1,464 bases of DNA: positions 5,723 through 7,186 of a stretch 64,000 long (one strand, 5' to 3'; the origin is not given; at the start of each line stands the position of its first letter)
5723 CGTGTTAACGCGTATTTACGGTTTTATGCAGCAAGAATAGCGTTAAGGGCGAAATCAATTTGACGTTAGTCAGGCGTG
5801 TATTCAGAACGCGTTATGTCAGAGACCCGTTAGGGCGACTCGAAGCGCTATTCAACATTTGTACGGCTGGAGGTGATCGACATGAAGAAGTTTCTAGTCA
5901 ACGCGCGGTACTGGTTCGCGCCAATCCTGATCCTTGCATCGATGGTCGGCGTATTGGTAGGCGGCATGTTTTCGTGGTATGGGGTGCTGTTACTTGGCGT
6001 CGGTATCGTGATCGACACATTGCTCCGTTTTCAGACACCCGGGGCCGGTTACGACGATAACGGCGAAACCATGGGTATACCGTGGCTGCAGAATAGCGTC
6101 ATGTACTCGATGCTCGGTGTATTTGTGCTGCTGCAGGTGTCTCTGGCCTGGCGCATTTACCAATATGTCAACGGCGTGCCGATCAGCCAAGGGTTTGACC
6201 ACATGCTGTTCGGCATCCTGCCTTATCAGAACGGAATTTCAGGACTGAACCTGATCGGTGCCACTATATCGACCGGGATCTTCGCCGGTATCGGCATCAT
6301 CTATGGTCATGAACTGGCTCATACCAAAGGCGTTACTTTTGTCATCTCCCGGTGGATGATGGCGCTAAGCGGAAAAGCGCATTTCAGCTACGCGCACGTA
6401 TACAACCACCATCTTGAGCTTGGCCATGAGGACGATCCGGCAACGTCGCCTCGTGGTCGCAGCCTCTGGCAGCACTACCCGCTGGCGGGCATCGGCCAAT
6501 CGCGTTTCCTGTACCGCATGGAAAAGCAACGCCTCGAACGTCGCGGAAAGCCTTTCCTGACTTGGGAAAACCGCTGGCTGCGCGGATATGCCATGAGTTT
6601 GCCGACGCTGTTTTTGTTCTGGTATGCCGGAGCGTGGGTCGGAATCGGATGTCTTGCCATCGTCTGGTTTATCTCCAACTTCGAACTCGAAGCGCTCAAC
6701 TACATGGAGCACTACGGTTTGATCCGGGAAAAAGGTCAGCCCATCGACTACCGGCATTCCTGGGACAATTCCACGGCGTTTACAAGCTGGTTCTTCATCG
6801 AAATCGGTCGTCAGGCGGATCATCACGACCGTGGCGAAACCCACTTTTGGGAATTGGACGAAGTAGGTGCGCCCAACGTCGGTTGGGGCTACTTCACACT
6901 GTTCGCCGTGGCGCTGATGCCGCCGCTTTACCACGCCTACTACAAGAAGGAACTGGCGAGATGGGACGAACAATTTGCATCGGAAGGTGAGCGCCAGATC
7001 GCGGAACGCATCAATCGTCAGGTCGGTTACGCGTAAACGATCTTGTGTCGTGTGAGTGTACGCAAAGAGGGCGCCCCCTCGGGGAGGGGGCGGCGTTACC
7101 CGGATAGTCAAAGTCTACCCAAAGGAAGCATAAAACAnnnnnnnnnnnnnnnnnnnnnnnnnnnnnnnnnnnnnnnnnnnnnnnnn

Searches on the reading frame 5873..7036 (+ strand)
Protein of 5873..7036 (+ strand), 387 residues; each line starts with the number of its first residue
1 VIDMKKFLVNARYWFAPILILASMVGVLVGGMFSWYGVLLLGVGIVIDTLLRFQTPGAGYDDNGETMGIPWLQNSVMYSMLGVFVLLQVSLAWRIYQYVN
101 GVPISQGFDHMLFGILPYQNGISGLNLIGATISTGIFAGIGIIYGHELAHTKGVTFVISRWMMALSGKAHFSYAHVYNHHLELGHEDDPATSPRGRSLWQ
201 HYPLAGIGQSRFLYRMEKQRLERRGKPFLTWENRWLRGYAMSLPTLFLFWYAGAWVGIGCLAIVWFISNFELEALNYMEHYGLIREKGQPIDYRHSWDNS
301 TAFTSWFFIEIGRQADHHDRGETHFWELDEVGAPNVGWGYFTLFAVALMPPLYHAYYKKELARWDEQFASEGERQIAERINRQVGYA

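Call 4: search_protein_families(library=pfam, proteins=[window:5873-7036:+], max_evalue=0.01)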
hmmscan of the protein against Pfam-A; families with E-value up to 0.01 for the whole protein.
window:5873-7036:+ (387 aa): 1 family
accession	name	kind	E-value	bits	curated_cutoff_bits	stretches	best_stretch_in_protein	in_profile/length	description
PF00487.30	FA_desaturase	-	8e-27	95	29.7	1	128-331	7-234/253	Fatty acid desaturase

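Call 5: search_protein_families(library=ncbifam, proteins=[window:5873-7036:+], max_evalue=0.01)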
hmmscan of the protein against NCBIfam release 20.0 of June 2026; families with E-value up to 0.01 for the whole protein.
window:5873-7036:+ (387 aa): 0 families

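Call 7: find_homologous_proteins(query=window:5882-7036:+)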
Query window:5882-7036:+ (384 aa): 1218 proteins with E <= 0.001 among 6208 candidates; the best 120 are listed.
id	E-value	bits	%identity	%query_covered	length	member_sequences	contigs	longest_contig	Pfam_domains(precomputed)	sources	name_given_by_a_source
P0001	6.2e-266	900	100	100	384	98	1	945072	PF00487.31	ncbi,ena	-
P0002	2.3e-232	790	85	100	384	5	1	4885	PF00487.31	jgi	jgi:hypothetical protein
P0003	9.5e-230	781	84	100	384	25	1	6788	PF00487.31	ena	-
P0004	5.2e-226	769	82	100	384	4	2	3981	PF00487.31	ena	-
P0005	1.4e-218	744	82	100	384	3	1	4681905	PF00487.31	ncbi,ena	-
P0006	6.6e-218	742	79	100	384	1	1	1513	PF00487.31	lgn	-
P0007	9.7e-218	741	81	100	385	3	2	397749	PF00487.31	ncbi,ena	-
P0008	2.2e-213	727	77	100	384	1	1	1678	PF00487.31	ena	-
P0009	4.0e-210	716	77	100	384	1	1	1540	PF00487.31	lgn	-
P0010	1.1e-209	715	77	100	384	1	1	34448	PF00487.31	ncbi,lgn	-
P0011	4.6e-208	709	77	100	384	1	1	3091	PF00487.31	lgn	-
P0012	2.4e-207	707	76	100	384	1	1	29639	PF00487.31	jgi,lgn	-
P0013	1.7e-205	701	76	100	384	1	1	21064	PF00487.31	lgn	-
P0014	5.4e-197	673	75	100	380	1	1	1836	PF00487.31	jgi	-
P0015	5.9e-195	666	73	100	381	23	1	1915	PF00487.31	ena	-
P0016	1.8e-194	665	74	100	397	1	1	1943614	PF00487.31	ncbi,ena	-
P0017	8.8e-194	662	73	100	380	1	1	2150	PF00487.31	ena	-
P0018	1.5e-193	662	72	100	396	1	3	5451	PF00487.31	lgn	-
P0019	1.9e-193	661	72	100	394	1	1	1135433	PF00487.31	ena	-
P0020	2.2e-193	661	71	100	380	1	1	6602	PF00487.31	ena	-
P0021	3.7e-193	660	72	100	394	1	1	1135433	PF00487.31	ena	-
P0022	3.7e-193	660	72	100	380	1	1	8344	PF00487.31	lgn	-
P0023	4.1e-193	660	72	100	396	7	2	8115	PF00487.31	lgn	-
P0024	7.5e-193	659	71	100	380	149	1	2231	PF00487.31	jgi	-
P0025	9.1e-193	659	72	100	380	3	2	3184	PF00487.31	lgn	-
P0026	9.5e-193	659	72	100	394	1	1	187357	PF00487.31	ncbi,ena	-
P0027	3.1e-192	657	72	100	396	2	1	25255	PF00487.31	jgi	-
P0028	4.4e-192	657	71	100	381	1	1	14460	PF00487.31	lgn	-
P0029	5.0e-192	657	72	100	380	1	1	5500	PF00487.31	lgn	-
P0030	8.9e-192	656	72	100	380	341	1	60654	PF00487.31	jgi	jgi:alkane 1-monooxygenase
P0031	2.0e-191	655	71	100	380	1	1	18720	PF00487.31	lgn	-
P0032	3.3e-191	654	71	100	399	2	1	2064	PF00487.31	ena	-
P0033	3.8e-191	654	72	100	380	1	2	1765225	PF00487.31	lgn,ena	-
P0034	9.0e-191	653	71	100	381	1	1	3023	PF00487.31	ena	-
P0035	1.5e-190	652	72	100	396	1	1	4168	PF00487.31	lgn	-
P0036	1.5e-190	652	72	100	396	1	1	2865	PF00487.31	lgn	-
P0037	1.6e-190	652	72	100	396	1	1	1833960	PF00487.31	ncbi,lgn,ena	-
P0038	1.7e-190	652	71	100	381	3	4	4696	PF00487.31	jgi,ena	jgi:alkane 1-monooxygenase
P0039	3.0e-190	651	70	100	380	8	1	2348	PF00487.31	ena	-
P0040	3.5e-190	651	72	100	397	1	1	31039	PF00487.31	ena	-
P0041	5.0e-190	650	71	100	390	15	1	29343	PF00487.31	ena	-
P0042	5.1e-190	650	71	100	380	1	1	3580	PF00487.31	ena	-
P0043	5.6e-190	650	71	100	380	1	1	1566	PF00487.31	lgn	-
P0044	2.6e-189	648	71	100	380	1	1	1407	PF00487.31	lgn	-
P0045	3.0e-189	648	72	100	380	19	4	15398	PF00487.31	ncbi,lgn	-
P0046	3.1e-189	647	71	100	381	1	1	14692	PF00487.31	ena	-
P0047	5.8e-189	647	70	100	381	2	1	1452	PF00487.31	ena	-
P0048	6.0e-189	647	70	100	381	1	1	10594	PF00487.31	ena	-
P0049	6.1e-189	647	71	100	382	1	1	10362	PF00487.31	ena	-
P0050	1.0e-188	646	71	98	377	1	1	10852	PF00487.31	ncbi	-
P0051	1.1e-188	646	71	100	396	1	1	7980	PF00487.31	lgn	-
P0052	1.3e-188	645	70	100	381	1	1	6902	PF00487.31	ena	-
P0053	1.4e-188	645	70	100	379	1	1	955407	PF00487.31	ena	-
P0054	1.9e-188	645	72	100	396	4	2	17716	PF00487.31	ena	-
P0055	3.2e-188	644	71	98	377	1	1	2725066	PF00487.31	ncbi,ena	-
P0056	3.6e-188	644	70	100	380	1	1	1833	PF00487.31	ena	-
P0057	4.1e-188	644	71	99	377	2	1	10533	PF00487.31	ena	-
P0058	4.2e-188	644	70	100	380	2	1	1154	PF00487.31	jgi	jgi:alkane 1-monooxygenase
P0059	4.7e-188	644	70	100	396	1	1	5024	PF00487.31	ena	-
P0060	5.2e-188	643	70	100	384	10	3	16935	PF00487.31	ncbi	-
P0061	6.3e-188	643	71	100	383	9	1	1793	PF00487.31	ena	-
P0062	7.1e-188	643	70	100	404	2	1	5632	PF00487.31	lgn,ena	-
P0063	2.1e-187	641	71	100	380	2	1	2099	PF00487.31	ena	-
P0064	4.0e-187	641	72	100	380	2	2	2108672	PF00487.31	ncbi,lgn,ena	-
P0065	5.8e-187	640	70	100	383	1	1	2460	PF00487.31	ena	-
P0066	6.8e-187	640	70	100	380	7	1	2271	PF00487.31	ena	-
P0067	7.4e-187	640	71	100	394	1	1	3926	PF00487.31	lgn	-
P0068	7.7e-187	640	70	98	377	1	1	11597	PF00487.31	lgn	-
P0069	8.1e-187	640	70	100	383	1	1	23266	PF00487.31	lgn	-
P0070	8.8e-187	639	71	98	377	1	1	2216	PF00487.31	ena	-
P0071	1.4e-186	639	70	100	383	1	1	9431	PF00487.31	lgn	-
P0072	1.5e-186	639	71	100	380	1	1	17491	PF00487.31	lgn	-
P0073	1.5e-186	639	70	100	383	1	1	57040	PF00487.31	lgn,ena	-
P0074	1.7e-186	638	69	100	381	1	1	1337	PF00487.31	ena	-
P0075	2.0e-186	638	71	100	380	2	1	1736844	PF00487.31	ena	-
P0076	2.1e-186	638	71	100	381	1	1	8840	PF00487.31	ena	-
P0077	2.1e-186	638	71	100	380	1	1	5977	PF00487.31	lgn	-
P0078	2.3e-186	638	71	100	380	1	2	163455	PF00487.31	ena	-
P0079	3.0e-186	638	71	100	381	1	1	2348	PF00487.31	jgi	jgi:alkane 1-monooxygenase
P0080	3.3e-186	638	70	100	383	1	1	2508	PF00487.31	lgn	-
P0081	3.8e-186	637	70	98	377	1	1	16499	PF00487.31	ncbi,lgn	-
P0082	3.9e-186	637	70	100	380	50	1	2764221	PF00487.31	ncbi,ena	-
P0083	3.9e-186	637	71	100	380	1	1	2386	PF00487.31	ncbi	-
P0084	4.9e-186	637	70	98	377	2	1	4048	PF00487.31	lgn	-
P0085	5.6e-186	637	71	100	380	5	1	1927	PF00487.31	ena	-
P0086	5.9e-186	637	71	100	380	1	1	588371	PF00487.31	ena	-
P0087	6.1e-186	637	70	100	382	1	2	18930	PF00487.31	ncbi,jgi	-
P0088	6.1e-186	637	71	100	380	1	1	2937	PF00487.31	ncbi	-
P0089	6.4e-186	637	70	100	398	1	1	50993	PF00487.31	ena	-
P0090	8.4e-186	636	71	100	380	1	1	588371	PF00487.31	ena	-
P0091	1.1e-185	636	70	100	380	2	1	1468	PF00487.31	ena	-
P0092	1.2e-185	636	70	100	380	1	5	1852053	PF00487.31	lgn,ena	-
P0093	1.3e-185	636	70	100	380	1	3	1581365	PF00487.31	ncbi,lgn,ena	-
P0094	1.4e-185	635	70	100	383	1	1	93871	PF00487.31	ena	-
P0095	1.6e-185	635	70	98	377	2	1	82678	PF00487.31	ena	-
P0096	1.7e-185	635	70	100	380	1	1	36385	PF00487.31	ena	-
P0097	1.8e-185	635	71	100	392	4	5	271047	PF00487.31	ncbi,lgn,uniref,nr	ncbi:fatty acid desaturase [Methylophaga sulfidovorans]|uniref:Alkane 1-monooxygenase n=1 Tax=Methyl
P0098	2.4e-185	635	70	100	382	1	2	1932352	PF00487.31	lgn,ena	-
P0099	2.5e-185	635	70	98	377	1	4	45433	PF00487.31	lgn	-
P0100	2.8e-185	634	70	100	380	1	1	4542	PF00487.31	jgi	-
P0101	2.8e-185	634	70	100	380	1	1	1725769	PF00487.31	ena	-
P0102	2.8e-185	634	69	100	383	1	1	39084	PF00487.31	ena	-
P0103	3.1e-185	634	72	100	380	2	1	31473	PF00487.31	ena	-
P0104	3.2e-185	634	69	100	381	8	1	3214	PF00487.31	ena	-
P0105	3.8e-185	634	70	100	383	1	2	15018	PF00487.31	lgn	-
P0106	5.7e-185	633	71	100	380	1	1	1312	PF00487.31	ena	-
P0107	6.9e-185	633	70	100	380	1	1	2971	PF00487.31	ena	-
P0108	7.4e-185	633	72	100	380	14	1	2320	PF00487.31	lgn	-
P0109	1.1e-184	633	70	100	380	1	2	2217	PF00487.31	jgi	jgi:alkane 1-monooxygenase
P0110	3.8e-184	631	70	100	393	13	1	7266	PF00487.31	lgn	-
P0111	4.3e-184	631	71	100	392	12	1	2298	PF00487.31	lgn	-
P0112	4.4e-184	631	70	100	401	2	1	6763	PF00487.31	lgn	-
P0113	4.6e-184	630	68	100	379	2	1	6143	PF00487.31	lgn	-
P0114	4.7e-184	630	69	100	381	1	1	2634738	PF00487.31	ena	-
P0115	5.5e-184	630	69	100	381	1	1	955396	PF00487.31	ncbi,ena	-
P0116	6.3e-184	630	71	98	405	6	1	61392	PF00487.31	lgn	-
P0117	7.0e-184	630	70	100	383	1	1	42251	PF00487.31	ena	-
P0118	8.3e-184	630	71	100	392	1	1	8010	PF00487.31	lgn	-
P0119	1.3e-183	629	69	100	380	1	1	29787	PF00487.31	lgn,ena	-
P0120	1.6e-183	629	70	100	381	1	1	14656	PF00487.31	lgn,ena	-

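Call 8: find_encoding_contigs(protein=P0001, flank=10000, max_places=4)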
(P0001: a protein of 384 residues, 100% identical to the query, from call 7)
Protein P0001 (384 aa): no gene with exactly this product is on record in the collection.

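Call 9: list_cluster_members(proteins=[P0001, P0005, P0007, P0016])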
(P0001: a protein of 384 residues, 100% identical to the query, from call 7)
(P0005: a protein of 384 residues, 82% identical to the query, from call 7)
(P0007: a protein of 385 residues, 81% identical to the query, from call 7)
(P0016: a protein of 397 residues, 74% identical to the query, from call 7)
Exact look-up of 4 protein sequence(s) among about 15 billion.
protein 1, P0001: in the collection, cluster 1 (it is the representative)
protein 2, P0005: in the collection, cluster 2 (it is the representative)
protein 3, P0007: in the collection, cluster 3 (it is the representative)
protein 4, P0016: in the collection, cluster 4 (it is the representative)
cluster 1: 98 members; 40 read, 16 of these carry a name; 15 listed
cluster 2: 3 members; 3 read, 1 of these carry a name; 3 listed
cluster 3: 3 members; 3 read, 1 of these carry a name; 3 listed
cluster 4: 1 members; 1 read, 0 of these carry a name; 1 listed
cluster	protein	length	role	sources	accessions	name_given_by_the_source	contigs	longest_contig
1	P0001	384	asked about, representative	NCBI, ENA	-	-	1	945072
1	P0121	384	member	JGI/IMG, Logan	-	alkane 1-monooxygenase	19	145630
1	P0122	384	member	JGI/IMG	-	hypothetical protein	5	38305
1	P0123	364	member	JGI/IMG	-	alkane 1-monooxygenase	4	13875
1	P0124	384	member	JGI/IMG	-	hypothetical protein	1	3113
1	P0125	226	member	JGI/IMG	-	alkane 1-monooxygenase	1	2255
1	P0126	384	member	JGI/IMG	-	hypothetical protein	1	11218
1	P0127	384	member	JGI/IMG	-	hypothetical protein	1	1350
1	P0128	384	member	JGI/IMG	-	hypothetical protein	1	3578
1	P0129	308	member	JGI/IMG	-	alkane 1-monooxygenase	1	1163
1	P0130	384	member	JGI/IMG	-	hypothetical protein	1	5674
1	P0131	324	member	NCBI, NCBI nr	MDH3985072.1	MAG: fatty acid desaturase, partial [Gammaproteobacteria bacterium] | fatty acid desaturase [Gammaproteobacteria bacterium]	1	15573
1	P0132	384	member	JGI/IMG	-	hypothetical protein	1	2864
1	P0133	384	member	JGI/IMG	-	hypothetical protein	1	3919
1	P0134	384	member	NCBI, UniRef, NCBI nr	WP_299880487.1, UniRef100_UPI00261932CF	fatty acid desaturase [uncultured Cocleimonas sp.] | fatty acid desaturase n=1 Tax=uncultured Cocleimonas sp. TaxID=1051587 RepID=UPI00261932CF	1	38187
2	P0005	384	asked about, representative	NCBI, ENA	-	-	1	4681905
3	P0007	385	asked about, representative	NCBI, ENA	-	-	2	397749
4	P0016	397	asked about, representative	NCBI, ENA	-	-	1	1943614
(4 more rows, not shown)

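Call 11: find_related_loci(query=A1, collection=genome_contigs, flank=8000)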
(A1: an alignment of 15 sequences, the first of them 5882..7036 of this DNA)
Query A1 (384 aa) in genome_contigs; peptide patterns used: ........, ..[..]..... (x = any residue, [..] = any of these).
272 stretches matched a pattern; 253 encode a relative of the query (tblastn E <= 1e-3); the best 80 are kept; 80 distinct loci.
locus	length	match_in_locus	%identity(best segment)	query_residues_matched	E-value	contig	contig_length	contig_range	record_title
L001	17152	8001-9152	96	1-384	0e+0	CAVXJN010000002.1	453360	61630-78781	MAG: uncultured Gammaproteobacteria bacterium isolate MFD05684.bin.1.125 genome assembly, contig: contig_43422, whole ge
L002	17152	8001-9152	96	1-384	0e+0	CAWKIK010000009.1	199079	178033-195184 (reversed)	MAG: uncultured Gammaproteobacteria bacterium isolate MFD01721.bin.1.106 genome assembly, contig: contig_67994, whole ge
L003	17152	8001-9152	87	1-384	0e+0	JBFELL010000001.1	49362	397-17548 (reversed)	MAG: Gammaproteobacteria bacterium isolate Mix_mud02.2020.12.48 k141_1305482_length_49362_cov_11.3002, whole genome shot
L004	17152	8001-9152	86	1-384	0e+0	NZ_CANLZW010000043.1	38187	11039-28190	Uncultured Cocleimonas sp. isolate 4-1410.fasta NODE_43, whole genome shotgun sequence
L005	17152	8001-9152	83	1-384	0e+0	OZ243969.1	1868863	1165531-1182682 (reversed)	MAG: Gammaproteobacteria bacterium isolate 9d7049a9-63ed-4b9d-8f30-7360124962fc genome assembly, chromosome: 1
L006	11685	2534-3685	82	1-384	0e+0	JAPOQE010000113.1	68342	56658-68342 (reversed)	MAG: Gammaproteobacteria bacterium isolate APA_bin_76 c_000000428124, whole genome shotgun sequence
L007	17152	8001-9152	83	1-384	0e+0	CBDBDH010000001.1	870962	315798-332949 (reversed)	MAG: Gammaproteobacteria bacterium isolate e89fa625-5021-4a9b-bfd5-acc89245cacc genome assembly, contig: contig_1, whole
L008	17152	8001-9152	83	1-384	0e+0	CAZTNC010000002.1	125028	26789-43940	MAG TPA_asm: uncultured Thiotrichales bacterium isolate SRP338948_co1_120 genome assembly, contig: k141_150385, whole ge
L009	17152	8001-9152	82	1-384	0e+0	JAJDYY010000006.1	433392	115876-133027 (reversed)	MAG: Gammaproteobacteria bacterium isolate jk18x34bins.59 k141_187261, whole genome shotgun sequence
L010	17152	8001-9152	82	1-384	0e+0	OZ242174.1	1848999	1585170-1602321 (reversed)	MAG: Gammaproteobacteria bacterium isolate e81882f9-224b-47fe-8761-2b228011601b genome assembly, chromosome: 1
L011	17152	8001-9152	82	1-384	0e+0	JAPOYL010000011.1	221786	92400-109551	MAG: Gammaproteobacteria bacterium isolate COS4_bin_31 NODE_40_length_221786_cov_9.76017, whole genome shotgun sequence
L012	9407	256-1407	82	1-384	0e+0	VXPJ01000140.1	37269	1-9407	MAG: Proteobacteria bacterium isolate SB0662_bin_53 NODE_1094_length_37269_cov_23.514672, whole genome shotgun sequence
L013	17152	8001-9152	82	1-384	0e+0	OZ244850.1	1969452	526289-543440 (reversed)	MAG: Gammaproteobacteria bacterium isolate ed37e13b-53fa-493c-b8f4-17445a644a29 genome assembly, chromosome: 1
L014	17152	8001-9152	78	1-384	0e+0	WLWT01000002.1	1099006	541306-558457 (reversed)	MAG: Gammaproteobacteria bacterium isolate MH-Pat-all_autometa_1-5 scf7180000017279.1099006, whole genome shotgun sequen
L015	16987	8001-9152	90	1-384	0e+0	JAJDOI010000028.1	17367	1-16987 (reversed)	MAG: Thiogranum sp. isolate MASpbin.12 k141_1356496, whole genome shotgun sequence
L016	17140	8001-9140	74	1-384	0e+0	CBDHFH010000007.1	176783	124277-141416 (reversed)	MAG: Gammaproteobacteria bacterium isolate 989b8df7-e166-46e7-9088-39a086dd6265 genome assembly, contig: contig_7, whole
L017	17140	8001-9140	74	1-384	0e+0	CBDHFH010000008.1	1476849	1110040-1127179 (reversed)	MAG: Gammaproteobacteria bacterium isolate 989b8df7-e166-46e7-9088-39a086dd6265 genome assembly, contig: contig_8, whole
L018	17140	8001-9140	74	1-384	0e+0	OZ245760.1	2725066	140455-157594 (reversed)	MAG: Gammaproteobacteria bacterium isolate 234e41e1-4301-4e2d-89f2-9293ce644277 genome assembly, chromosome: 1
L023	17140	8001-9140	73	1-384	0e+0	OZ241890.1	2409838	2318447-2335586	MAG: Gammaproteobacteria bacterium isolate 12a402bf-abf4-446e-85c7-15a67474018c genome assembly, chromosome: 1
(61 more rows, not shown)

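Call 16: search_solved_structures(query=window:5882-7036:+, max_evalue=0.01, show_alignments=1)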
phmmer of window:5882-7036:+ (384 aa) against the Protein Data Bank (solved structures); distinct sequences matched with E-value up to 0.01: 2.
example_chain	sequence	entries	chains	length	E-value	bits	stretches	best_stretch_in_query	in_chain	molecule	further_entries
8f6t_A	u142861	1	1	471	4.2e-26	95.2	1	124-352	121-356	Alkane 1-monooxygenase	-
8sbb_A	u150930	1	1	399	3.3e-24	89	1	115-355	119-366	Alkane 1-monooxygenase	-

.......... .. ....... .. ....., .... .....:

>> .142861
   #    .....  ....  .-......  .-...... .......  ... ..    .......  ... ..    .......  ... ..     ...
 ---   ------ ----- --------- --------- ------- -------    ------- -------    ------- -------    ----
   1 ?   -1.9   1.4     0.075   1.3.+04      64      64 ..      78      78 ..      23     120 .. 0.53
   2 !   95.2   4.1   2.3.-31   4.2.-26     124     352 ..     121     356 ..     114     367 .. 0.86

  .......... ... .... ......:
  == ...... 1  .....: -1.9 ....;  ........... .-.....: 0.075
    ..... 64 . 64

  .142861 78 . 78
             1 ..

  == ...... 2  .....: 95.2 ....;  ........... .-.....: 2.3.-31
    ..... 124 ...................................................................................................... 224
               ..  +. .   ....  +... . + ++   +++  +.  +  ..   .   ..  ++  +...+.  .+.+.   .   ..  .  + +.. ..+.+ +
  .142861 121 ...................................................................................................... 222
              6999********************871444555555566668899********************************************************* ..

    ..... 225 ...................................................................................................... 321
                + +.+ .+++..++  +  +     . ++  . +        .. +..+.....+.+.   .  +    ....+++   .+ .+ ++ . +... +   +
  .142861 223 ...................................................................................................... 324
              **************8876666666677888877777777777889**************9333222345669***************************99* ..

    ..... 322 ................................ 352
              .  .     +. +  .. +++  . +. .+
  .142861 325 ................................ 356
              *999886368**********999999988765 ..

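Call 17: search_dna_similar(query=window:5882-7036:+, collection=plasmids, mode=protein, max_rows=40, rows=spread)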
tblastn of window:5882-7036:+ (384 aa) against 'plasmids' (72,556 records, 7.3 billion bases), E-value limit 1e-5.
Records with a match: 54; places in all: 57; records where one place covers at least 80% of the query: 24.
Best place of each record, by identity: <60% 54.
By first word of the organism name: Rhodococcus 15; Pseudomonas 6; Novosphingobium 3; Marinobacter 3; Acinetobacter 3; Sphingopyxis 3; Polaromonas 2; Sphingobium 2; Ralstonia 2; Paraburkholderia 2; and 12 more.
By predicted mobility (MOB-suite, as given by PLSDB): conjugative 21; non-mobilizable 18; mobilizable 15.
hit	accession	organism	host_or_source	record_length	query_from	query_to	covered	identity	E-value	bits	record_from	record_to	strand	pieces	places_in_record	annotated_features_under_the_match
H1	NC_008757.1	Polaromonas naphthalenivorans CJ2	-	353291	9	380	97%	29.0%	6e-41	161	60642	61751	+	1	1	fatty acid desaturase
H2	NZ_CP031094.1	Hydrocarboniclastica marina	-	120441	18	382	95%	29.5%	7e-42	164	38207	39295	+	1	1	alkane 1-monooxygenase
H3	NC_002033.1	Novosphingobium aromaticivorans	-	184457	9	383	98%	27.9%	6e-32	135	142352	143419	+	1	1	alkane 1-monooxygenase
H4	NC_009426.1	Novosphingobium aromaticivorans DSM 12444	-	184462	9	383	98%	27.9%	6e-32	135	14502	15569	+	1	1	alkane 1-monooxygenase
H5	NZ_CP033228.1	Sphingobium yanoikuyae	Mixed culture,wastewater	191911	9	383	98%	27.9%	6e-32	135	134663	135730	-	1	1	alkane 1-monooxygenase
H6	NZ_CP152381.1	Marinobacter sp. SBY-1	mixed culture,aerobic biological filter ...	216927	9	383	98%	26.4%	3e-25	115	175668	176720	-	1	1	xylM: xylene monooxygenase subunit XylM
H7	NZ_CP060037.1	Sphingobium fuliginis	-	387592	9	383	98%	26.1%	1e-28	125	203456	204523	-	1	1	alkane 1-monooxygenase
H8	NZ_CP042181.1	Pseudomonas sp. KBS0802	environmental isolate,soil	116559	4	383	99%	25.7%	3e-26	118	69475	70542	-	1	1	xylM: xylene monooxygenase subunit XylM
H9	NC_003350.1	Pseudomonas putida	-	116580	4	383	99%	25.7%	3e-26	118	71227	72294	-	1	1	xylM: xylene monooxygenase subunit XylM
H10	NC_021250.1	Pseudomonas migulae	-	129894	9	383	98%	26.0%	4e-26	117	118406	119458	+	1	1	xylM: xylene monooxygenase subunit XylM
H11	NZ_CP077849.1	Acinetobacter baumannii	Homo sapiens,Rectal swab_P28_BU14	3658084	29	347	83%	30.3%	3e-26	118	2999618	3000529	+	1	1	none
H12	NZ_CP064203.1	Acinetobacter baumannii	Homo sapiens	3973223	29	347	83%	30.3%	3e-26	118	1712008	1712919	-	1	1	none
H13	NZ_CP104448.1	Acinetobacter baumannii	Homo sapiens,sputum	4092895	29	347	83%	30.3%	2e-25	115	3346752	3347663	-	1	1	none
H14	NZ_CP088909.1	Rhodococcus qingshengii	cell culture,forest soil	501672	21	358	88%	28.2%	1e-25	116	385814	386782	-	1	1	alkane 1-monooxygenase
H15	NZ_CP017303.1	Rhodococcus sp. YL-1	pure culture,soil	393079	21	358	88%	28.2%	1e-25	116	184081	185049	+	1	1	alkane 1-monooxygenase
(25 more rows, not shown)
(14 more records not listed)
